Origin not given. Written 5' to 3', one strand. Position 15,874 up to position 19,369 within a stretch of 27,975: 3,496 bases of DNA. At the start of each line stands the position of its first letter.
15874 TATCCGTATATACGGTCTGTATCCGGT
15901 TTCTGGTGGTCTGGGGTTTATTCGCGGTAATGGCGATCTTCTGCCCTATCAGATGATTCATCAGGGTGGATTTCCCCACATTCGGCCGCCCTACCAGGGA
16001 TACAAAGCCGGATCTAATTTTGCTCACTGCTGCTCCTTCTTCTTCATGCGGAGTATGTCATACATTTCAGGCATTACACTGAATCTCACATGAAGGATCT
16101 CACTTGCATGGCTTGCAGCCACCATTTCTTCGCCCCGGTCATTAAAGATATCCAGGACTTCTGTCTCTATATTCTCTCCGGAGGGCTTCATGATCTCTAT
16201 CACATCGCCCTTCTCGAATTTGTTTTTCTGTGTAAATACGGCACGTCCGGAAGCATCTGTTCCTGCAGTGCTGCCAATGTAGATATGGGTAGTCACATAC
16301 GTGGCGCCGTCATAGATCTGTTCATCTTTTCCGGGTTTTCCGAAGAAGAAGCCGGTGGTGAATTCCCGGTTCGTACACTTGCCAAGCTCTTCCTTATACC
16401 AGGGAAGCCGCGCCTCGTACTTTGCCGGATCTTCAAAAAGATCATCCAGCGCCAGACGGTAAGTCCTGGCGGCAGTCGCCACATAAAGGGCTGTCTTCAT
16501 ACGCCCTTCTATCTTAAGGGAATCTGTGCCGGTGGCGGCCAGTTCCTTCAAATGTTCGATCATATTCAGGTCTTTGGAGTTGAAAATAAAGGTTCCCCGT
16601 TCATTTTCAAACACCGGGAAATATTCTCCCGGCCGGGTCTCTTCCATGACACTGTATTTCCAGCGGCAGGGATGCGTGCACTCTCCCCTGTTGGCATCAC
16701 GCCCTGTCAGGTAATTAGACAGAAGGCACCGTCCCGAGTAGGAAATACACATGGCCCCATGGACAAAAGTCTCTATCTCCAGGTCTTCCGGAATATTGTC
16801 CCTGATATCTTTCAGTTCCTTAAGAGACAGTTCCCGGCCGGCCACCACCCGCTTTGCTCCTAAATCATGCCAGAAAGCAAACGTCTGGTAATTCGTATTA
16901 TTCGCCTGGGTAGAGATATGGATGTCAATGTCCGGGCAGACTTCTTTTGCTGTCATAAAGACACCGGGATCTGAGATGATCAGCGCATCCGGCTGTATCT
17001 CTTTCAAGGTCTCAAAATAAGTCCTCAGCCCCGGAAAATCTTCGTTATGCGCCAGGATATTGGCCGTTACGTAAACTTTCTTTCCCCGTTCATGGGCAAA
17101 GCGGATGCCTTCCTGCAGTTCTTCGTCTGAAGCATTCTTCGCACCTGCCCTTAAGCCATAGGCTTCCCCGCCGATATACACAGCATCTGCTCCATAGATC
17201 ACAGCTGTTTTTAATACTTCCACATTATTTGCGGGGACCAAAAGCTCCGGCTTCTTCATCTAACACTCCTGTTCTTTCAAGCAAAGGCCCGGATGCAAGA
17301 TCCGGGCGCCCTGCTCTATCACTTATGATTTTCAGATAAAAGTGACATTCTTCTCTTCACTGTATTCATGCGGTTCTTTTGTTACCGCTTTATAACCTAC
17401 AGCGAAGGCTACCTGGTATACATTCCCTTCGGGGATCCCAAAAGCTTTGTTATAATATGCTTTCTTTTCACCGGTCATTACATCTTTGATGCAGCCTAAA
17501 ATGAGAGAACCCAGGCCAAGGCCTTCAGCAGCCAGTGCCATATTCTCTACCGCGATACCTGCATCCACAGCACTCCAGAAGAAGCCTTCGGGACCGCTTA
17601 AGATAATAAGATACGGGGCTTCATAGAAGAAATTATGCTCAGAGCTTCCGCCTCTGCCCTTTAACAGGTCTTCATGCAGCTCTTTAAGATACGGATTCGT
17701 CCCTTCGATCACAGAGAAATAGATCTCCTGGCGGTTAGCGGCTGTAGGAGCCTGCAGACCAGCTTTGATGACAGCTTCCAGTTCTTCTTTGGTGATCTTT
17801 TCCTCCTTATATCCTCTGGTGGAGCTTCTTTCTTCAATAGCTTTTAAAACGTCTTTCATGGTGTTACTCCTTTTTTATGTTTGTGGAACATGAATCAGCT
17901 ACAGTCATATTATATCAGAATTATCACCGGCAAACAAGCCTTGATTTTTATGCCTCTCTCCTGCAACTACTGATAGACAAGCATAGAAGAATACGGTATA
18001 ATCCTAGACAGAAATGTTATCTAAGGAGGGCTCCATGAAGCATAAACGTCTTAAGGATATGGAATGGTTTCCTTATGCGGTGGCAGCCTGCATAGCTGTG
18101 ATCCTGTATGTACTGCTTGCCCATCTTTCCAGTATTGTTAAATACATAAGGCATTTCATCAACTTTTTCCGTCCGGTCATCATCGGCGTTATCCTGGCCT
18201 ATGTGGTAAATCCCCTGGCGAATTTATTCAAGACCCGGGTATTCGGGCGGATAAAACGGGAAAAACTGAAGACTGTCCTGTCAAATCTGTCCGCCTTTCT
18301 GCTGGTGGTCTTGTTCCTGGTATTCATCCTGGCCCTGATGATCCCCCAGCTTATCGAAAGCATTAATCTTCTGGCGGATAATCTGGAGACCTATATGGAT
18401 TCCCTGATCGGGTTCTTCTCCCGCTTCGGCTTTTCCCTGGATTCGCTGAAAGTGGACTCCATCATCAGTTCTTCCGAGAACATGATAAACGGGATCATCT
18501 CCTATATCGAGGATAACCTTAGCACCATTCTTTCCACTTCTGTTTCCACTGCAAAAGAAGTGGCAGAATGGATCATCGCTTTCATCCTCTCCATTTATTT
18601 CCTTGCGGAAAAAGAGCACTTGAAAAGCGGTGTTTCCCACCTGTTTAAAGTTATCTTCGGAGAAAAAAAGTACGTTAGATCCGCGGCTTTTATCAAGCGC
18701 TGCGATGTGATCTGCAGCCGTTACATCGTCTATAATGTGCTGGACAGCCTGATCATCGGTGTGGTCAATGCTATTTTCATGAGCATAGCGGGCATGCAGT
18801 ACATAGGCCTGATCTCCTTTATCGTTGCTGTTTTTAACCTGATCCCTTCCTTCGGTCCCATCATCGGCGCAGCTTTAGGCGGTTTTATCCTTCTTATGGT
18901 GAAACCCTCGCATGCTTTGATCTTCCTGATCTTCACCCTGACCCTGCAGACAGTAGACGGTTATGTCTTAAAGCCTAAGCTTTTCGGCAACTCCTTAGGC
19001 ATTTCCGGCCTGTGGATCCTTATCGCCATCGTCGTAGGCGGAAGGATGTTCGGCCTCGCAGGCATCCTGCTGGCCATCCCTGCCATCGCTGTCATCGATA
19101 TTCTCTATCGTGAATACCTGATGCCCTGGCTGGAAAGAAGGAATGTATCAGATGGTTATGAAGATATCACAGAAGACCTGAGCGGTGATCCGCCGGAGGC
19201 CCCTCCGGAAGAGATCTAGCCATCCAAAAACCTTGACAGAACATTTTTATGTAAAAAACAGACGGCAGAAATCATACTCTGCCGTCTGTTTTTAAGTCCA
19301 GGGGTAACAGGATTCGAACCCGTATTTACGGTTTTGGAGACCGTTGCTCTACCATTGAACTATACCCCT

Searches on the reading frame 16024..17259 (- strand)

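Call 13: search_protein_families(library=pfam, proteins=[window:16024-17259:-], max_evalue=0.001)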
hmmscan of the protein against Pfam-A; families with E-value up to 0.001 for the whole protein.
window:16024-17259:- (411 aa): 2 families
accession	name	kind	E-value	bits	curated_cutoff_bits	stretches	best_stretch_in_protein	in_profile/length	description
PF01136.24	Peptidase_U32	-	5.8e-97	324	22.4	1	77-310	3-232/233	Peptidase family U32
PF16325.11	Peptidase_U32_C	-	1.1e-19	70.8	28.2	1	324-404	2-83/83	Peptidase family U32 C-terminal domain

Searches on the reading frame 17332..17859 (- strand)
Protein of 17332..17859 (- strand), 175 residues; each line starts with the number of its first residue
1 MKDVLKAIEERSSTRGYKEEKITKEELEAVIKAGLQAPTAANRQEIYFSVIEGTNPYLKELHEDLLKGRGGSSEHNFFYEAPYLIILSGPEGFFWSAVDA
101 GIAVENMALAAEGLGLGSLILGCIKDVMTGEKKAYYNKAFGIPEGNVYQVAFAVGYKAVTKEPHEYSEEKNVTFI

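Call 14: search_protein_families(library=pfam, proteins=[window:17332-17859:-], max_evalue=0.001)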
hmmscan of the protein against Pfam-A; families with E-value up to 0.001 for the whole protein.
window:17332-17859:- (175 aa): 2 families
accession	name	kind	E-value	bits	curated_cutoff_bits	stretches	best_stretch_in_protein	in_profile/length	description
PF00881.29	Nitroreductase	-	1.6e-26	94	23.5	1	8-156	1-167/167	Nitroreductase family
PF14512.11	TM1586_NiRdase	-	4.1e-10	40.1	27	0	73-162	57-138/215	Putative TM nitroreductase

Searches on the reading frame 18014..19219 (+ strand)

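Call 14: search_protein_families(library=pfam, proteins=[window:18014-19219:+], max_evalue=0.001)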
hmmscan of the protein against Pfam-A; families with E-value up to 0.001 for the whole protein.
window:18014-19219:+ (401 aa): 1 family
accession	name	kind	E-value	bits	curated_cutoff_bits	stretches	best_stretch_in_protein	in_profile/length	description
PF01594.21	AI-2E_transport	-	2.5e-49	168.7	34.3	1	34-368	7-326/327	AI-2E family transporter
